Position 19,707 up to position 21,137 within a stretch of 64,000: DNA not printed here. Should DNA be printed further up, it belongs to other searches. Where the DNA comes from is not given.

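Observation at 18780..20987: Two tandem Zn-dependent polyol-type dehydrogenases inside the hopanoid operon: candidates for the unassigned ribosylhopane-to-bacteriohopanetetrol reductase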

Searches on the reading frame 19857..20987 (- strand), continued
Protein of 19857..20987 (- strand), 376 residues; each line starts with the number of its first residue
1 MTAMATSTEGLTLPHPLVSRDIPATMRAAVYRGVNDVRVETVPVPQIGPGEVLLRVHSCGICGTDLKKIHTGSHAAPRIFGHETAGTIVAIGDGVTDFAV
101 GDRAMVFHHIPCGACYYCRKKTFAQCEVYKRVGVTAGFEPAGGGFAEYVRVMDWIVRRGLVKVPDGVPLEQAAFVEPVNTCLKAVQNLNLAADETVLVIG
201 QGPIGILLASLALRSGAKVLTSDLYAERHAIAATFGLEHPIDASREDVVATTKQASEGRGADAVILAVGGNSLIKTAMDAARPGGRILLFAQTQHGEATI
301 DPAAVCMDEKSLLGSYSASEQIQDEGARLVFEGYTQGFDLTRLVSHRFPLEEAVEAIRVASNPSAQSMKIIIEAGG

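Call 33: find_homologous_proteins(query=P0124)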
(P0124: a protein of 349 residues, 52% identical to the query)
Query P0124 (349 aa): 8000 proteins with E <= 0.001 among 8000 candidates; the best 120 are listed.
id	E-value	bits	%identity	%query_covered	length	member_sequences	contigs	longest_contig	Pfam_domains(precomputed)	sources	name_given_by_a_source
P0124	3.1e-223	758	100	100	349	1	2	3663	PF00107.33,PF16912.12,PF08240.18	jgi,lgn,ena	-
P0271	5.4e-197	672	88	100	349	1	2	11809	PF00107.33,PF16912.12,PF08240.18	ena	-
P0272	1.5e-193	660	87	100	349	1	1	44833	PF00107.33,PF16912.12,PF08240.18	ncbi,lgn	-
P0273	4.3e-152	524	70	100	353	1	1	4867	PF00107.33,PF16912.12,PF08240.18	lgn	-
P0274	8.6e-150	517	68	100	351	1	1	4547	PF00107.33,PF16912.12,PF13602.13,PF08240.18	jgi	jgi:L-iditol 2-dehydrogenase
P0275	2.3e-149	515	68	99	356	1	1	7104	PF00107.33,PF16912.12,PF08240.18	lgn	-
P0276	1.7e-147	509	66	100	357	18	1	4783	PF00107.33,PF16912.12,PF13602.13,PF08240.18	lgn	-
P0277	3.1e-147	508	68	100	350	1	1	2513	PF00107.33,PF16912.12,PF08240.18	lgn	-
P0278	2.3e-146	505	66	100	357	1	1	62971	PF00107.33,PF08240.18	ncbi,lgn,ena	-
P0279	1.8e-145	502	69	99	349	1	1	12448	PF00107.33,PF16912.12,PF08240.18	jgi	jgi:L-iditol 2-dehydrogenase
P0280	2.4e-145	502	69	99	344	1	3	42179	PF00107.33,PF16912.12,PF08240.18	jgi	jgi:L-iditol 2-dehydrogenase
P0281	2.6e-145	502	66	100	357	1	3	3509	PF00107.33,PF13602.13,PF08240.18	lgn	-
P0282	2.8e-145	502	66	99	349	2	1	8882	PF00107.33,PF16912.12,PF08240.18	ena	-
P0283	2.8e-145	502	67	99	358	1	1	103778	PF00107.33,PF16912.12,PF13602.13,PF08240.18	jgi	jgi:L-iditol 2-dehydrogenase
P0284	2.8e-145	502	67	99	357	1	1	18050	PF00107.33,PF16912.12,PF08240.18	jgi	jgi:L-iditol 2-dehydrogenase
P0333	2.2e-141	489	64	100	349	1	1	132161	PF00107.33,PF16912.12,PF08240.18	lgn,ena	-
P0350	7.3e-141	487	66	99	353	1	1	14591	PF00107.33,PF16912.12,PF08240.18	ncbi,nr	ncbi:MAG TPA: alcohol dehydrogenase catalytic domain-containing protein [Vicinamibacteria bacterium]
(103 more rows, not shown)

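Call 34: find_encoding_contigs(protein=P0272, flank=10000, max_places=1)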
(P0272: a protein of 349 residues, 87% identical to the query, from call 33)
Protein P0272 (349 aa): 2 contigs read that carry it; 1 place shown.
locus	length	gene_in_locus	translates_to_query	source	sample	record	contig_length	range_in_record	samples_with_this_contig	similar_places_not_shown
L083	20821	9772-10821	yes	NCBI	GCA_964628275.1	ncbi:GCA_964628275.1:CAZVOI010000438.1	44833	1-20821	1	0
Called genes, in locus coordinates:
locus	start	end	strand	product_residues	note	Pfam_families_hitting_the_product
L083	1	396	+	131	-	?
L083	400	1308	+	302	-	PF01869:BcrAD_BadFG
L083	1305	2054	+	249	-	PF04794:YdjC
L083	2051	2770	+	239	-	PF01182:Glucosamine_iso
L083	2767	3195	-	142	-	PF08211:dCMP_cyt_deam_2, PF00383:dCMP_cyt_deam_1, PF26947:CDL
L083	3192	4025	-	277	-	PF01048:PNP_UDP_1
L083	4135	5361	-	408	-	PF01773:Nucleos_tra2_N, PF07670:Gate, PF07662:Nucleos_tra2_C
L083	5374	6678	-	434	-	PF02885:Glycos_trans_3N, PF00591:Glycos_transf_3, PF07831:PYNP_C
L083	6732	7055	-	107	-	-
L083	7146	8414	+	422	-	PF00563:EAL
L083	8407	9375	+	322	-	PF08220:HTH_DeoR, PF08279:HTH_11, PF13280:WYL, PF25583:WCX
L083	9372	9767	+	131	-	PF14489:QueF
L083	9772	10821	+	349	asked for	PF08240:ADH_N, PF16912:Glu_dehyd_C (weak), PF00107:ADH_zinc_N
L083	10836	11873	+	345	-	PF08240:ADH_N, PF16912:Glu_dehyd_C, PF00107:ADH_zinc_N, PF13602:ADH_zinc_N_2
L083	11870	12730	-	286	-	PF01593:Amino_oxidase (faint)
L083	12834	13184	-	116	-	-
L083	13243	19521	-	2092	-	PF00109:ketoacyl-synt, PF02801:Ketoacyl-synt_C, PF16197:KAsynt_C_assoc (weak), PF00109:ketoacyl-synt, PF22818:ApeI-like (faint), PF07977:FabA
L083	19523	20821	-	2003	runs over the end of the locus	PF00109:ketoacyl-synt, PF02801:Ketoacyl-synt_C, PF00698:Acyl_transf_1, PF00550:PP-binding, PF08659:KR, PF00106:adh_short, PF13561:adh_short_C2, PF14765:PS-DH, +2 more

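Call 35: find_encoding_contigs(protein=P0333, flank=10000, max_places=1)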
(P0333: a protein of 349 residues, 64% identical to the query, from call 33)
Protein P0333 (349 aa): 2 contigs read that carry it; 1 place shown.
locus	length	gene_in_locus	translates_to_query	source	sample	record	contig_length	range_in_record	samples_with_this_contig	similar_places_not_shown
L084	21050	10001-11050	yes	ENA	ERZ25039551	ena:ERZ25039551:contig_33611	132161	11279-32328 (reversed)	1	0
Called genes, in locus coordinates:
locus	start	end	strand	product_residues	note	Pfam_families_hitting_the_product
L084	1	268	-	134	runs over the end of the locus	PF08211:dCMP_cyt_deam_2, PF26947:CDL, PF00383:dCMP_cyt_deam_1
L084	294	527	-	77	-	PF01048:PNP_UDP_1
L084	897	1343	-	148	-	PF07662:Nucleos_tra2_C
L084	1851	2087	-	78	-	PF07670:Gate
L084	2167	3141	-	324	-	-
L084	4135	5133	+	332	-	PF13280:WYL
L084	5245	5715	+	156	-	-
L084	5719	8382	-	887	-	PF00069:Pkinase, PF07714:PK_Tyr_Ser-Thr, PF03109:ABC1 (weak), PF13432:TPR_16 (weak), PF13424:TPR_12 (weak), PF13432:TPR_16, PF13414:TPR_11 (weak), PF13424:TPR_12, +14 more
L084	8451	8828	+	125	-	PF14489:QueF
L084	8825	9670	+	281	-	PF01619:Pro_dh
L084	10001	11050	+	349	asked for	PF08240:ADH_N, PF16912:Glu_dehyd_C, PF00107:ADH_zinc_N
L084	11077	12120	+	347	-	PF08240:ADH_N, PF07992:Pyr_redox_2 (faint), PF16912:Glu_dehyd_C, PF00107:ADH_zinc_N, PF13602:ADH_zinc_N_2 (weak)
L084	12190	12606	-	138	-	-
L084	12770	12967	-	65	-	-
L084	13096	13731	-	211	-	PF08309:LVIVD (faint)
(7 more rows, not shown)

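Call 36: find_encoding_contigs(protein=P0350, flank=10000, max_places=1)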
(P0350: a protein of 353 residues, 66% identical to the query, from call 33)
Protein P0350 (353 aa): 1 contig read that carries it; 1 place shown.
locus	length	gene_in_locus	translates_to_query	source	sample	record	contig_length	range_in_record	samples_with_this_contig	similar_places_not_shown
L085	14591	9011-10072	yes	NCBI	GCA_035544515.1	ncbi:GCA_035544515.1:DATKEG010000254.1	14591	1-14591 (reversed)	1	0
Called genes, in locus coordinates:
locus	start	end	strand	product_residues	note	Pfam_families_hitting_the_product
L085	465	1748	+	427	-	PF00563:EAL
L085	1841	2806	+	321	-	PF08220:HTH_DeoR (weak), PF08279:HTH_11, PF13280:WYL, PF25583:WCX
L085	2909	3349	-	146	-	-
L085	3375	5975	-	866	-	PF00069:Pkinase, PF07714:PK_Tyr_Ser-Thr, PF01636:APH (weak), PF03109:ABC1 (weak), PF13371:TPR_9 (weak), PF13432:TPR_16, PF14559:TPR_19, PF13432:TPR_16, +18 more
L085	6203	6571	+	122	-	PF01227:GTP_cyclohydroI (faint), PF14489:QueF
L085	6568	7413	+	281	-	PF01619:Pro_dh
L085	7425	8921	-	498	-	PF00072:Response_reg, PF01590:GAF, PF13185:GAF_2, PF13492:GAF_3 (weak), PF13487:HD_5, PF01966:HD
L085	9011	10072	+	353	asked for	PF08240:ADH_N, PF16912:Glu_dehyd_C (weak), PF00107:ADH_zinc_N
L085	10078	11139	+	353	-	PF08240:ADH_N, PF16912:Glu_dehyd_C, PF00107:ADH_zinc_N, PF13602:ADH_zinc_N_2 (weak)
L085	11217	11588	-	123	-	-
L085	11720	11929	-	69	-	-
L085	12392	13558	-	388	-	-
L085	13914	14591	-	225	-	PF00702:Hydrolase, PF13419:HAD_2, PF13242:Hydrolase_like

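Call 41: find_encoding_contigs(protein=P0283, flank=10000, max_places=1)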
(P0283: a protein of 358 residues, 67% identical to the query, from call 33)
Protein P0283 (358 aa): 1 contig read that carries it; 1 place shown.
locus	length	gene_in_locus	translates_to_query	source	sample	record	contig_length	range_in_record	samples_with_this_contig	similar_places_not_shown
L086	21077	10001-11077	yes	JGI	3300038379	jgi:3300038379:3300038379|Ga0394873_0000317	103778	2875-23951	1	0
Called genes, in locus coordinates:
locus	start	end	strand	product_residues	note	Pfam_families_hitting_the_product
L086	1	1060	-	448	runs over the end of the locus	PF01773:Nucleos_tra2_N, PF07670:Gate, PF07662:Nucleos_tra2_C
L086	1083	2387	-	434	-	PF02885:Glycos_trans_3N, PF00591:Glycos_transf_3, PF07831:PYNP_C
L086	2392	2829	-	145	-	-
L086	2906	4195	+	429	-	PF00563:EAL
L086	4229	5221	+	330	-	PF08220:HTH_DeoR (weak), PF08279:HTH_11, PF13280:WYL, PF25583:WCX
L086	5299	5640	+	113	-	-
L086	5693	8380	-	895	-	PF00069:Pkinase, PF01636:APH (weak), PF07714:PK_Tyr_Ser-Thr, PF03109:ABC1 (weak), PF13432:TPR_16, PF14559:TPR_19, PF13431:TPR_17 (weak), PF13414:TPR_11 (weak), +11 more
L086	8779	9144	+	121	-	PF14489:QueF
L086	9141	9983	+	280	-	PF01619:Pro_dh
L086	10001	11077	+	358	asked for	PF08240:ADH_N, PF16912:Glu_dehyd_C, PF00107:ADH_zinc_N, PF13602:ADH_zinc_N_2 (weak)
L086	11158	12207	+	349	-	PF08240:ADH_N, PF16912:Glu_dehyd_C, PF00107:ADH_zinc_N, PF03435:Sacchrp_dh_NADP (faint)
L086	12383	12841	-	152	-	-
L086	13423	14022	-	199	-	PF07638:Sigma70_ECF, PF08281:Sigma70_r4_2 (weak)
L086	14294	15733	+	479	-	PF13676:TIR_2, PF03781:FGE-sulfatase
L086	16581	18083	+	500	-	PF00144:Beta-lactamase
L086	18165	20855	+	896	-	PF00069:Pkinase, PF01636:APH (weak), PF07714:PK_Tyr_Ser-Thr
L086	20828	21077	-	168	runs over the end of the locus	PF07638:Sigma70_ECF, PF08281:Sigma70_r4_2, PF04545:Sigma70_r4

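Call 43: find_homologous_proteins(query=A2)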
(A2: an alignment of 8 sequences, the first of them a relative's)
Query A2 (8 sequences) (352 aa, profile of the alignment): 5193 proteins with E <= 0.001 among 8000 candidates; the best 120 are listed.
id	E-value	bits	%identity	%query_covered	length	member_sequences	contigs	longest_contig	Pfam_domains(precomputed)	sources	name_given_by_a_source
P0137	4.2e-164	564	55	99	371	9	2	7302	PF00107.33,PF16912.12,PF08240.18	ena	-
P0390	1.6e-158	545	100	100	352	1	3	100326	PF00107.33,PF08240.18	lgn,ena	-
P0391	1.8e-158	545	99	100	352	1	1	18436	PF00107.33,PF08240.18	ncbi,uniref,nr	ncbi:alcohol dehydrogenase catalytic domain-containing protein [Trichocoleus sp. FACHB-90]|uniref:zi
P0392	3.3e-158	544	91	100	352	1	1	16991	PF00107.33,PF08240.18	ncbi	ncbi:MAG: zinc-dependent dehydrogenase [Cyanobacteriota bacterium]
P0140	3.4e-158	544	100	100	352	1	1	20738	PF00107.33,PF08240.18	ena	-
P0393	3.4e-158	544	86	100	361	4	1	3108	PF00107.33,PF08240.18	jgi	jgi:L-iditol 2-dehydrogenase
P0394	4.0e-158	544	99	100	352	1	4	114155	PF00107.33,PF08240.18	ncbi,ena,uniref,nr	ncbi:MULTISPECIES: zinc-dependent dehydrogenase [Cyanophyceae]|uniref:zinc-dependent dehydrogenase n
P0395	4.0e-158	544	91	100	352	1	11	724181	PF00107.33,PF08240.18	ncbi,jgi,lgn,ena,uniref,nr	ncbi:alcohol dehydrogenase catalytic domain-containing protein [Coleofasciculus sp. FACHB-64]|jgi:L-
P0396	4.2e-158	544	91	100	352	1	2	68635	PF00107.33,PF08240.18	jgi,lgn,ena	jgi:L-iditol 2-dehydrogenase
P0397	6.1e-158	543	99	100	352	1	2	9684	PF00107.33,PF08240.18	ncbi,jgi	jgi:L-iditol 2-dehydrogenase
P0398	7.5e-158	543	91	100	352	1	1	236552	PF00107.33,PF08240.18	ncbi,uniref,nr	ncbi:zinc-dependent dehydrogenase [Coleofasciculus sp. FACHB-T130]|uniref:zinc-dependent dehydrogena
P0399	8.0e-158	543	91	100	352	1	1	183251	PF00107.33,PF08240.18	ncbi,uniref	ncbi:zinc-dependent dehydrogenase [Trichocoleus sp. DQ-U1]|uniref:zinc-dependent dehydrogenase n=1 T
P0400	8.3e-158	543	87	99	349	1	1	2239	PF00107.33,PF08240.18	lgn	-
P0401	1.0e-157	543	91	100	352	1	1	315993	PF00107.33,PF08240.18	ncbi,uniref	ncbi:zinc-dependent dehydrogenase [Coleofasciculus sp. H7-2]|uniref:zinc-dependent dehydrogenase n=1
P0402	1.0e-157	543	99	100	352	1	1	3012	PF00107.33,PF08240.18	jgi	-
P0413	3.2e-157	541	85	99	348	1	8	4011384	PF00107.33,PF16912.12,PF08240.18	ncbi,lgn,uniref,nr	ncbi:zinc-dependent dehydrogenase [Cylindrospermopsis raciborskii]|uniref:Sorbitol dehydrogenase n=2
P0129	3.6e-156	538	35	99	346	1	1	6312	PF00107.33,PF16912.12,PF08240.18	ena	-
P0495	1.1e-155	536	87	99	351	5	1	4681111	PF00107.33,PF08240.18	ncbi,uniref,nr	ncbi:zinc-dependent dehydrogenase [Geitlerinema sp. PCC 7407]|uniref:zinc-dependent dehydrogenase n=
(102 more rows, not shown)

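Call 44: find_encoding_contigs(protein=P0495, flank=8000, max_places=1)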
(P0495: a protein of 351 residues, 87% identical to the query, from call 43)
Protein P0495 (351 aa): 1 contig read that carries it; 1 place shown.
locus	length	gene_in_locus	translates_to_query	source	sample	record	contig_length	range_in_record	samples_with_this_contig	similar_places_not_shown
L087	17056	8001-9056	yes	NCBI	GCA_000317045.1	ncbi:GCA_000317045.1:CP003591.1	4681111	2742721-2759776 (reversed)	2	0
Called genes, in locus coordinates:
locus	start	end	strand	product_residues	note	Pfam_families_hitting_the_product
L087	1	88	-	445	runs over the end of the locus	PF19295:SufBD_N, PF01458:SUFBD_core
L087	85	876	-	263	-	PF00005:ABC_tran, PF02463:SMC_N (faint)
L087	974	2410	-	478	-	PF19295:SufBD_N, PF01458:SUFBD_core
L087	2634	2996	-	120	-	PF02943:FeThRed_B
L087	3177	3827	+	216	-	PF01022:HTH_5, PF01047:MarR (weak), PF12802:MarR_2 (weak), PF12840:HTH_20, PF01978:TrmB (weak), PF08220:HTH_DeoR, PF08279:HTH_11, PF13412:HTH_24, +4 more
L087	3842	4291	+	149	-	-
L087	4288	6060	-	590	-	PF00890:FAD_binding_2, PF01134:GIDA (faint), PF07992:Pyr_redox_2 (faint), PF12831:FAD_oxidored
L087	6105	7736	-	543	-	PF00672:HAMP, PF00211:Guanylate_cyc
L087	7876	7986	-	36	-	-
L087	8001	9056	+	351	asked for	PF08240:ADH_N, PF00107:ADH_zinc_N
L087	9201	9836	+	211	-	PF12973:Cupin_7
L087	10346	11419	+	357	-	PF02463:SMC_N (faint), PF00005:ABC_tran, PF17912:OB_MalK (weak), PF08402:TOBE_2 (faint)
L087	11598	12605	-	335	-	PF01210:NAD_Gly3P_dh_N, PF03807:F420_oxidored (faint), PF01210:NAD_Gly3P_dh_N, PF07479:NAD_Gly3P_dh_C, PF20618:GPD_NAD_C_bact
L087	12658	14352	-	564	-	PF00890:FAD_binding_2 (faint), PF01266:DAO, PF12831:FAD_oxidored (faint), PF16901:DAO_C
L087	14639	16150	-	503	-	PF00982:Glyco_transf_20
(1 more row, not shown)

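Call 45: find_encoding_contigs(protein=P0413, flank=8000, max_places=1)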
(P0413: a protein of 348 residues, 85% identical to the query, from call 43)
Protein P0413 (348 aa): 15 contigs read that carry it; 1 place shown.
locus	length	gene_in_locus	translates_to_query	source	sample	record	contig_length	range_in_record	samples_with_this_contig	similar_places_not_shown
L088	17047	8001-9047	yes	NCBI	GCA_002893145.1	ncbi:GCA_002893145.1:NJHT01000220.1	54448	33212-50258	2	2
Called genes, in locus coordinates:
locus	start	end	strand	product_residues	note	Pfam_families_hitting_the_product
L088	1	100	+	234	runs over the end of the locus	PF00590:TP_methylase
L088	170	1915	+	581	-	PF11760:CbiG_N, PF00590:TP_methylase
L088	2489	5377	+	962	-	PF02660:G3P_acyltransf, PF01326:PPDK_N, PF27448:Rph_4th (weak), PF00391:PEP-utilizers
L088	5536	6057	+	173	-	PF01936:NYN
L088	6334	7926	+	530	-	PF00682:HMGL-like, PF22617:HCS_D2, PF08502:LeuA_dimer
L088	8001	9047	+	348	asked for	PF08240:ADH_N, PF16912:Glu_dehyd_C (faint), PF00107:ADH_zinc_N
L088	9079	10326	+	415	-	PF01384:PHO4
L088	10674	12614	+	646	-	PF00892:EamA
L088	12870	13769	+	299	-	PF03574:Peptidase_S48, PF18460:HetR_C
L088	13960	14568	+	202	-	PF00163:Ribosomal_S4, PF01479:S4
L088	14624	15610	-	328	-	PF04055:Radical_SAM, PF06463:Mob_synth_C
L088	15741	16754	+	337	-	-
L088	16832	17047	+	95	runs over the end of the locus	PF01329:Pterin_4a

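Call 46: find_encoding_contigs(protein=P0137, flank=8000, max_places=2)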
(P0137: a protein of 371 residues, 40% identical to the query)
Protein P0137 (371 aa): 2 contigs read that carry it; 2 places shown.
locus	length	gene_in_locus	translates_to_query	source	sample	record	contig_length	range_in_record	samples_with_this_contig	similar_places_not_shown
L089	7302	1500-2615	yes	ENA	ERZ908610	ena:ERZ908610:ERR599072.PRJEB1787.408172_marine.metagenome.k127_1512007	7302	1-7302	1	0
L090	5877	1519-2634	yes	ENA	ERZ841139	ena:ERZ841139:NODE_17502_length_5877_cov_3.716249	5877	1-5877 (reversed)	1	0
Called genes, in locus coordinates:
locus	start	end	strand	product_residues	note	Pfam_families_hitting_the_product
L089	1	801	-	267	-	?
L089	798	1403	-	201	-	PF11453:DUF2950 (weak)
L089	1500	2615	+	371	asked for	PF08240:ADH_N, PF16912:Glu_dehyd_C (weak), PF00107:ADH_zinc_N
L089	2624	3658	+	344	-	PF08240:ADH_N, PF16912:Glu_dehyd_C, PF00107:ADH_zinc_N, PF13602:ADH_zinc_N_2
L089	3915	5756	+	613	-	PF13472:Lipase_GDSL_2 (weak), PF14559:TPR_19 (weak), PF13429:TPR_15 (weak), PF13424:TPR_12, PF13424:TPR_12, PF13432:TPR_16, PF23914:TPR_CcmH_CycH, PF13414:TPR_11, +20 more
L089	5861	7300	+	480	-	?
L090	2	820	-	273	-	?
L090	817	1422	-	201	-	PF11453:DUF2950 (weak)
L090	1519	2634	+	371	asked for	PF08240:ADH_N, PF16912:Glu_dehyd_C (weak), PF00107:ADH_zinc_N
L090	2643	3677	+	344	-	PF08240:ADH_N, PF16912:Glu_dehyd_C, PF00107:ADH_zinc_N, PF13602:ADH_zinc_N_2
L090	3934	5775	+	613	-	PF13472:Lipase_GDSL_2 (weak), PF14559:TPR_19 (weak), PF13429:TPR_15 (weak), PF13424:TPR_12, PF13424:TPR_12, PF13432:TPR_16, PF23914:TPR_CcmH_CycH, PF13414:TPR_11, +20 more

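Call 47: find_encoding_contigs(protein=P0129, flank=8000, max_places=2)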
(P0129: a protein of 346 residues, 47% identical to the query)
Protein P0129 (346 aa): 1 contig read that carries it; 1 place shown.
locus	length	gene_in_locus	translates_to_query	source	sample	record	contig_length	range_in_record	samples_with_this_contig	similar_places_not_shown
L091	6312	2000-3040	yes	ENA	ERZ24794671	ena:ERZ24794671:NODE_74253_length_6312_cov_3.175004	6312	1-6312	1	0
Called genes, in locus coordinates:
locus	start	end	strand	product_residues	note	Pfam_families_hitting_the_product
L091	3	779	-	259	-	?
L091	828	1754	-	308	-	PF02445:NadA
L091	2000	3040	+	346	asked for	PF08240:ADH_N, PF16912:Glu_dehyd_C, PF00107:ADH_zinc_N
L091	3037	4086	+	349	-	PF08240:ADH_N, PF16912:Glu_dehyd_C, PF00107:ADH_zinc_N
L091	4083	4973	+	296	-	PF00494:SQS_PSY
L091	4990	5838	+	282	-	PF00494:SQS_PSY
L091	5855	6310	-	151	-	?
